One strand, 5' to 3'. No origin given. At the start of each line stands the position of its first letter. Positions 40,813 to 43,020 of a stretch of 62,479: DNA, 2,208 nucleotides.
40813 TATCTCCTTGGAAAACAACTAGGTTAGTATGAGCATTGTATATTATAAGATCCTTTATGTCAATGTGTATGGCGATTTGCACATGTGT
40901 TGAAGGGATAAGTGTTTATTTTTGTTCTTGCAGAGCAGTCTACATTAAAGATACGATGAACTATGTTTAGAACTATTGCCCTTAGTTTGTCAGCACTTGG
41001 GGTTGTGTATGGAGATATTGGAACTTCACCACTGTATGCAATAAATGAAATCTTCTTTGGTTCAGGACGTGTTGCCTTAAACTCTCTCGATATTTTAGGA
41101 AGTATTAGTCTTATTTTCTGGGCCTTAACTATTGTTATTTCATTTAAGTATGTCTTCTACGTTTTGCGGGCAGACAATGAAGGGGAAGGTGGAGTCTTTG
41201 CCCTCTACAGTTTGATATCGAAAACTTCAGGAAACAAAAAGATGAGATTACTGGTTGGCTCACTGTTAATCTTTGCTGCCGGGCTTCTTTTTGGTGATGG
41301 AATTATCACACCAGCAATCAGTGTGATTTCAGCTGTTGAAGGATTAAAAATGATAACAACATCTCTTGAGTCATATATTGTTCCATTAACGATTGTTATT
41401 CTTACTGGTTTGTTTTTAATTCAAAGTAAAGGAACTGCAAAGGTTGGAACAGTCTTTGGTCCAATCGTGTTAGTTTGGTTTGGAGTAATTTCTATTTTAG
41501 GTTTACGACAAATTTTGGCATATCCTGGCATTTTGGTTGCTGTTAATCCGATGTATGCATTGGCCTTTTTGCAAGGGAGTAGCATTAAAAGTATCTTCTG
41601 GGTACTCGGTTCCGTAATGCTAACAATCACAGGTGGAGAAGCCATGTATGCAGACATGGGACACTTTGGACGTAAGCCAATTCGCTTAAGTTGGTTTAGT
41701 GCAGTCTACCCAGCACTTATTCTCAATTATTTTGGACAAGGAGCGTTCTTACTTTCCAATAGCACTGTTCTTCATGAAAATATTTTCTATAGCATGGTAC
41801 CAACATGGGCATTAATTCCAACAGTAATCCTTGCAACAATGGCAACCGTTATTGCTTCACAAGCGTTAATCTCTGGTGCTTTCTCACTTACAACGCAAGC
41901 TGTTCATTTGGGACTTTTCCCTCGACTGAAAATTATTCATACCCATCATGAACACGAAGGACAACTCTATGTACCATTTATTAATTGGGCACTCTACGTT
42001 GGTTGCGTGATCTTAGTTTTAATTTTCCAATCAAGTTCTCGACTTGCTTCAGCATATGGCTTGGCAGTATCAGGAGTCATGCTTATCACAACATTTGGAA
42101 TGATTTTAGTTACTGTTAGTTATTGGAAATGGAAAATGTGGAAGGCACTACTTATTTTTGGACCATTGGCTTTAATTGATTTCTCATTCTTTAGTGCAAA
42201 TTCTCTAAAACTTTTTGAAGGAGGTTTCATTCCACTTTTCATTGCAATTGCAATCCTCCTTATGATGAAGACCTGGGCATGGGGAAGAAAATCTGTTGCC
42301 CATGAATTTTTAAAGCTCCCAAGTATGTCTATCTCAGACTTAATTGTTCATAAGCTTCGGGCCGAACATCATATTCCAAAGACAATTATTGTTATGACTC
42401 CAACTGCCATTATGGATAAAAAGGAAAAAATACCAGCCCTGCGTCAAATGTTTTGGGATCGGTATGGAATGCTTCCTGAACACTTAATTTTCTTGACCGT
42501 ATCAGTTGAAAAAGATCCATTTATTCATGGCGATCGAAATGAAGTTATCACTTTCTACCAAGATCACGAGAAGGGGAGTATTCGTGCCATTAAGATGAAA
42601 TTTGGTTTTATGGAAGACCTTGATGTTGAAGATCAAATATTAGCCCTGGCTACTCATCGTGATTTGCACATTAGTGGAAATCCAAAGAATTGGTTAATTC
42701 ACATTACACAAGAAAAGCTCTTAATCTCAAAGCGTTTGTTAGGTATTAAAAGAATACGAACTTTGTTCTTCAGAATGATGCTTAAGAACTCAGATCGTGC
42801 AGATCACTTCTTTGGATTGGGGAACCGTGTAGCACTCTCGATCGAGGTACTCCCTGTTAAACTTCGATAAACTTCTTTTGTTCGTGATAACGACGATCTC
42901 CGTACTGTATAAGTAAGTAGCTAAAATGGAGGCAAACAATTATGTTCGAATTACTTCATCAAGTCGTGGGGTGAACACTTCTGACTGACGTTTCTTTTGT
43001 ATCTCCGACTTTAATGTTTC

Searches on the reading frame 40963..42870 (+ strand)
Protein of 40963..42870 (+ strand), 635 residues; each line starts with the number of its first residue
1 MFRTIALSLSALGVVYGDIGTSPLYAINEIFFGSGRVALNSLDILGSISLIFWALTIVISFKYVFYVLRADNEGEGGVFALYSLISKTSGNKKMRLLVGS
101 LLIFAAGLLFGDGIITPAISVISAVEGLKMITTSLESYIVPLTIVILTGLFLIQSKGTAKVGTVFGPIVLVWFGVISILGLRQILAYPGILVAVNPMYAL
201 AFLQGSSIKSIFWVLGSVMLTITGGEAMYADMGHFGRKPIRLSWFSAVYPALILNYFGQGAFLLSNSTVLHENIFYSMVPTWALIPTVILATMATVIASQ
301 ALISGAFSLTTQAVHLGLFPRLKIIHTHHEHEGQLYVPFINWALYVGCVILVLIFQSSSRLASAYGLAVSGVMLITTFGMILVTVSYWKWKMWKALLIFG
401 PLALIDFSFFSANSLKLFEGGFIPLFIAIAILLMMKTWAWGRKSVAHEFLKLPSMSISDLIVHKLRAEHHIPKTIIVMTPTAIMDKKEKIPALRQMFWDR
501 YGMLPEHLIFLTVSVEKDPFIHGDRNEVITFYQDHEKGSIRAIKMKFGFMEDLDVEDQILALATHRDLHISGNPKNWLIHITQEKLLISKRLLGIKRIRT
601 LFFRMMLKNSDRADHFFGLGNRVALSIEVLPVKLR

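Call 45: search_protein_families(library=pfam, proteins=[window:40963-42870:+], max_evalue=0.00001)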
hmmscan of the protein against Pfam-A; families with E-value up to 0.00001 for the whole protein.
window:40963-42870:+ (635 aa): 2 families
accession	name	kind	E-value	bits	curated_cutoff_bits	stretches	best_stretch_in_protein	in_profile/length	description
PF02705.21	K_trans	-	6.5e-176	585.7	24.8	1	8-448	2-440/454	K+ potassium transporter integral membrane domain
PF22776.1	K_trans_C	-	1.5e-14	54.5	24.8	1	485-619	9-137/151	K+ potassium transporter C-terminal domain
